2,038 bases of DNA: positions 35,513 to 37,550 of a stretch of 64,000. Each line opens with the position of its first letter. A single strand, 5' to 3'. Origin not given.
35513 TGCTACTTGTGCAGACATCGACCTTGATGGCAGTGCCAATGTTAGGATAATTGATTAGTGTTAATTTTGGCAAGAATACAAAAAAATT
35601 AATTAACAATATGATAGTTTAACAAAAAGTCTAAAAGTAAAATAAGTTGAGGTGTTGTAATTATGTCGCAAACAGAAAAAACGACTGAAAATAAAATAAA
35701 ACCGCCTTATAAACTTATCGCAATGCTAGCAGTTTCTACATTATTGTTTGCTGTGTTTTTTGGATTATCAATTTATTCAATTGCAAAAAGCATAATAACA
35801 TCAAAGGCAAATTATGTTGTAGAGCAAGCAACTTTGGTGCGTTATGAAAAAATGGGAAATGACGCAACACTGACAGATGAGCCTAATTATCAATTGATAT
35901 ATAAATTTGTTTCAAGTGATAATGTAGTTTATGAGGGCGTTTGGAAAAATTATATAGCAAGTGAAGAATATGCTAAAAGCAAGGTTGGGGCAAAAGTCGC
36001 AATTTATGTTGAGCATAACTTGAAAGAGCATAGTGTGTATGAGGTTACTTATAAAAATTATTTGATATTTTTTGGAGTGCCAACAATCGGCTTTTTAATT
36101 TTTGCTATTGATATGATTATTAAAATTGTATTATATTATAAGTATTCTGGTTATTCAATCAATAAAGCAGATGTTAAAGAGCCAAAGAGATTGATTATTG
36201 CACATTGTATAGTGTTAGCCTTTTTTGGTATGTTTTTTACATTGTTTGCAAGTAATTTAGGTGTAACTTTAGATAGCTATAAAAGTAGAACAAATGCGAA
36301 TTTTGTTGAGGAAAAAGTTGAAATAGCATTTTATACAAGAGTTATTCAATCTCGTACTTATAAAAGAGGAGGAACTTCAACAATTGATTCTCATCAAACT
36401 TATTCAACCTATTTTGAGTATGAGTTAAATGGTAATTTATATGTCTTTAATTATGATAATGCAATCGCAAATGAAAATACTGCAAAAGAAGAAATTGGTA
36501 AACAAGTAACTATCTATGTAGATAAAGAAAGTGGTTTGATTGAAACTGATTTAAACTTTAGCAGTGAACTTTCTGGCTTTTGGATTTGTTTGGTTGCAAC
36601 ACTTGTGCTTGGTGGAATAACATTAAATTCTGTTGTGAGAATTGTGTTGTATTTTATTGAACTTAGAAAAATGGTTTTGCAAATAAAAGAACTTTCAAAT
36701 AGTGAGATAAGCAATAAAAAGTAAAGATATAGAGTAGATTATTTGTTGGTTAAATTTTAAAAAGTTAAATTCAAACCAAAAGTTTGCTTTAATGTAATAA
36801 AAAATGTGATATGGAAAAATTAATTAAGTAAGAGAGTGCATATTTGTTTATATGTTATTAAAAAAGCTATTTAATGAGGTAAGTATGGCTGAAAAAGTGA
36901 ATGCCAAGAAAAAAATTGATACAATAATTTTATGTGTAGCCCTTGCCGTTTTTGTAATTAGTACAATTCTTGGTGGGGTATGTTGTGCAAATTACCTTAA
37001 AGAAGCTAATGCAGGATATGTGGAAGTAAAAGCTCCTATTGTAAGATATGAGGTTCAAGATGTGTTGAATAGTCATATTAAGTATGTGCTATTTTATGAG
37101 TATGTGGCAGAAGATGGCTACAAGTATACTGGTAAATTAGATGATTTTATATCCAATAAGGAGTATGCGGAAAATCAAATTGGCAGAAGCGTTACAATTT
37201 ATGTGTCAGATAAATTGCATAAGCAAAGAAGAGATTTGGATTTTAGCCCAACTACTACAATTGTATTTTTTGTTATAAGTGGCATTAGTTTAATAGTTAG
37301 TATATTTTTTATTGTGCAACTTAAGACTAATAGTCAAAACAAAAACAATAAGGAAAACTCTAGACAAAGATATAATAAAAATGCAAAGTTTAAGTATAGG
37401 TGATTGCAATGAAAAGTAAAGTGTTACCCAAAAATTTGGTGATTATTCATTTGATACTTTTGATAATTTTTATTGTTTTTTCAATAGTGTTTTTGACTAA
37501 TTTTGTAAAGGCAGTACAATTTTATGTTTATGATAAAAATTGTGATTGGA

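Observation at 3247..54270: Recurrent, strand-biased ~19-nt motif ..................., mostly just upstream of start codons but also inside two genes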

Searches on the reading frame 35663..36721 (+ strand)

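Call 69: search_protein_families(library=pfam, proteins=[window:35663-36721:+], max_evalue=0.001)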
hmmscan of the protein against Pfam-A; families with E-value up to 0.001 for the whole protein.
window:35663-36721:+ (353 aa): 1 family
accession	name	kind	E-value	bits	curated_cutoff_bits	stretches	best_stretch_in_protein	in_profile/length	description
PF12158.14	DUF3592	-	0.00041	21.4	25.3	1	227-288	5-71/84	Domain of unknown function (DUF3592)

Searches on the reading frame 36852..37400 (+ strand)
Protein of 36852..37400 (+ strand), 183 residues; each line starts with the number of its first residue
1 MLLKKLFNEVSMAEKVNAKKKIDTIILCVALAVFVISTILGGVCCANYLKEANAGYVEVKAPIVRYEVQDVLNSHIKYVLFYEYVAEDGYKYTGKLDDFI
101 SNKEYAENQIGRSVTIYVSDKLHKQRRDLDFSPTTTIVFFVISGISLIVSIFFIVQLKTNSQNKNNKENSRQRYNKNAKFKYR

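Call 69: search_protein_families(library=pfam, proteins=[window:36852-37400:+], max_evalue=0.001)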
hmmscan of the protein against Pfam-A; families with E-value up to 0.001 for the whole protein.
window:36852-37400:+ (183 aa): 1 family
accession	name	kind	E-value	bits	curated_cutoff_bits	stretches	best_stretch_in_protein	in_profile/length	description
PF15183.11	MRAP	-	0.00069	20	27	0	137-177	39-78/89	Melanocortin-2 receptor accessory protein family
